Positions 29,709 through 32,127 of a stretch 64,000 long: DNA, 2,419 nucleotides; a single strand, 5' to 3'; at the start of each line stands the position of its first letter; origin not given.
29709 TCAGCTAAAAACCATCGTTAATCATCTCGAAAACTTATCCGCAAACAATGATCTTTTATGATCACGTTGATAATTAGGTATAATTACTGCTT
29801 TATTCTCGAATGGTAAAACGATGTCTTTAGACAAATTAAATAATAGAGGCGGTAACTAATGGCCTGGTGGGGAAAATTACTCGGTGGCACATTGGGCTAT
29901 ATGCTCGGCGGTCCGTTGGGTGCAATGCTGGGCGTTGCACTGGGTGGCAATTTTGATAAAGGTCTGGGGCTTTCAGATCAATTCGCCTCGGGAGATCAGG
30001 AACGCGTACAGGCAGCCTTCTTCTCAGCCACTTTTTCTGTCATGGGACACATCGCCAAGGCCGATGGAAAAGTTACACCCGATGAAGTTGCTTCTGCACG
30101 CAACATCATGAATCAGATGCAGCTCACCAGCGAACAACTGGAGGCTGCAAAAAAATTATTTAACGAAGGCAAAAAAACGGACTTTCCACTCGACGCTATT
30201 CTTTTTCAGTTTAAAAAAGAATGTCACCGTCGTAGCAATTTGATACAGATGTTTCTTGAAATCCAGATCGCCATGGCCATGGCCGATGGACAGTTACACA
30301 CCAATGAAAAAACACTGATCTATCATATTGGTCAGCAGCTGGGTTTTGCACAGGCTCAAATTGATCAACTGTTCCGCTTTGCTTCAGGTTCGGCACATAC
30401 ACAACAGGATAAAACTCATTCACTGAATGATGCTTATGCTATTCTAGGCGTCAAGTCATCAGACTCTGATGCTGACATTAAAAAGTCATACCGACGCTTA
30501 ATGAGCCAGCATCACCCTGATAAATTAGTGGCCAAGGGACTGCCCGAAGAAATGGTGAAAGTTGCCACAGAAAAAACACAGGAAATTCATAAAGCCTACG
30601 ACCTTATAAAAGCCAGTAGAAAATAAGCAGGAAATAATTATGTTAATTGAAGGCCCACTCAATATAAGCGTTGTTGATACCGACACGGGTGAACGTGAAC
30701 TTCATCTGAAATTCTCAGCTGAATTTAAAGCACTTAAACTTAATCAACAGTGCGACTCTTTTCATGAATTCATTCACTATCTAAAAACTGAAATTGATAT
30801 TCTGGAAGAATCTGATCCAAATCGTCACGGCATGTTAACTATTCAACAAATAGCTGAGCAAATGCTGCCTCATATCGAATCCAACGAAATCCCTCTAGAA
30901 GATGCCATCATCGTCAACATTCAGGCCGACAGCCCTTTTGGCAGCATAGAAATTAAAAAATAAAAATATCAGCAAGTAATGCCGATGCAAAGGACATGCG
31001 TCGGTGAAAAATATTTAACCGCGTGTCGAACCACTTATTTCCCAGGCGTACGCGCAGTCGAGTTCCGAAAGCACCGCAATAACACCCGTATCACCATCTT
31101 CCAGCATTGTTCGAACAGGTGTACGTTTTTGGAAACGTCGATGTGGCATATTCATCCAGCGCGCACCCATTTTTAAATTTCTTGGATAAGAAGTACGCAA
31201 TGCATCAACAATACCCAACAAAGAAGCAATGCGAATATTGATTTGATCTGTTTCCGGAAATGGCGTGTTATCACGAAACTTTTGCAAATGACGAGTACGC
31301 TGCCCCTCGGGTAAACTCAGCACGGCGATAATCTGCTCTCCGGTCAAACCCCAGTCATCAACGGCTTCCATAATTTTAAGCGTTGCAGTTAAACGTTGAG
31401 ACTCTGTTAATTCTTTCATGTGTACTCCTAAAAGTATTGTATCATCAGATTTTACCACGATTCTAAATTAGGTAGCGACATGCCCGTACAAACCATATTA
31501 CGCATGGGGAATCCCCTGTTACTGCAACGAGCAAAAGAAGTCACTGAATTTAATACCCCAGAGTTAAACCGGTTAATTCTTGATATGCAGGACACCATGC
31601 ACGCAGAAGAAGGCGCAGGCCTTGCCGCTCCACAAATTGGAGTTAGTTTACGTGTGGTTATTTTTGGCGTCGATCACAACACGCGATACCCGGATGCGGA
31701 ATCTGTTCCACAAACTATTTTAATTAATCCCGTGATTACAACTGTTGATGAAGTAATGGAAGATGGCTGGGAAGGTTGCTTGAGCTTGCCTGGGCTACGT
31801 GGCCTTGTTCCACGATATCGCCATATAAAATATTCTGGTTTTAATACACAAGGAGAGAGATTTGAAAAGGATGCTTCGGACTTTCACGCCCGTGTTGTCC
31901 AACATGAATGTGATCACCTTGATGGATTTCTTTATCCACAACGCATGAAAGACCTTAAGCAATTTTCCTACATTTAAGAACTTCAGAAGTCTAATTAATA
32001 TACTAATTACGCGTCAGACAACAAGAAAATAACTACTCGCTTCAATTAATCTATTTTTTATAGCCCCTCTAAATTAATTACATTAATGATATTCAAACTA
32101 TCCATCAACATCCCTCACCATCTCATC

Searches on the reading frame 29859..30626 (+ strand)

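Call 14: search_protein_families(library=ncbifam, proteins=[window:29859-30626:+], max_evalue=0.00001)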
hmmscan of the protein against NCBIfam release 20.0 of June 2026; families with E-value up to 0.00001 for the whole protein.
window:29859-30626:+ (255 aa): 9 families
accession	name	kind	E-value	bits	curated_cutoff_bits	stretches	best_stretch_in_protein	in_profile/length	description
NF006948.0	PRK09430.1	equivalog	9.4e-99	330.3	162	1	1-254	1-264/267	co-chaperone DjlA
NF050028.1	CldAdptActJ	equivalog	1e-12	48.4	150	1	191-252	3-62/93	cold adaptation protein ActJcold adaptation protein ActJ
TIGR02349.1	DnaJ_bact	equivalog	2e-09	37.3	377.2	1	191-253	1-56/354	molecular chaperone DnaJ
NF008035.0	PRK10767.1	subfamily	1.6e-08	34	338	1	190-255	4-62/374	molecular chaperone DnaJ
NF010871.0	PRK14278.1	equivalog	2.5e-07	29.9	502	1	190-251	3-56/378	molecular chaperone DnaJ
NF007618.0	PRK10266.1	equivalog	1.6e-06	27.8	403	0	189-251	3-57/306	curved DNA-binding protein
NF010874.0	PRK14281.1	equivalog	2.3e-06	27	619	1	191-251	4-57/397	chaperone protein DnaJ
NF010892.0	PRK14299.1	equivalog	3.6e-06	26.4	392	1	190-250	4-56/291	chaperone protein DnaJ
NF010872.0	PRK14279.1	equivalog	4.5e-06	26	556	1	190-241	9-60/394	molecular chaperone DnaJ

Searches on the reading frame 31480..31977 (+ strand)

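Call 14: search_protein_families(library=ncbifam, proteins=[window:31480-31977:+], max_evalue=0.00001)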
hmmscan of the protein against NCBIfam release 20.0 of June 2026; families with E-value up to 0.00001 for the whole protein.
window:31480-31977:+ (165 aa): 6 families
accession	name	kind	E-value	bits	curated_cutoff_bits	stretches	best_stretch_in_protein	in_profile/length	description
NF001159.1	PRK00150.1-3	subfamily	2.9e-49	166.8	125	1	3-159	2-153/167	peptide deformylase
TIGR00079.1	pept_deformyl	equivalog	2.7e-36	124.5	103.95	1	4-162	2-153/161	peptide deformylase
NF009483.0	PRK12846.1-4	equivalog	1.1e-30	106.6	267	1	1-155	1-155/193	peptide deformylase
NF009484.0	PRK12846.1-5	equivalog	5.5e-27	94.5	190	1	1-160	1-151/165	peptide deformylase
NF011189.0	PRK14595.1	equivalog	1.5e-22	80.1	232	1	1-158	1-148/162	peptide deformylase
NF006670.0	PRK09218.1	equivalog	1.1e-19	70.8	162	1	25-151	19-135/136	peptide deformylase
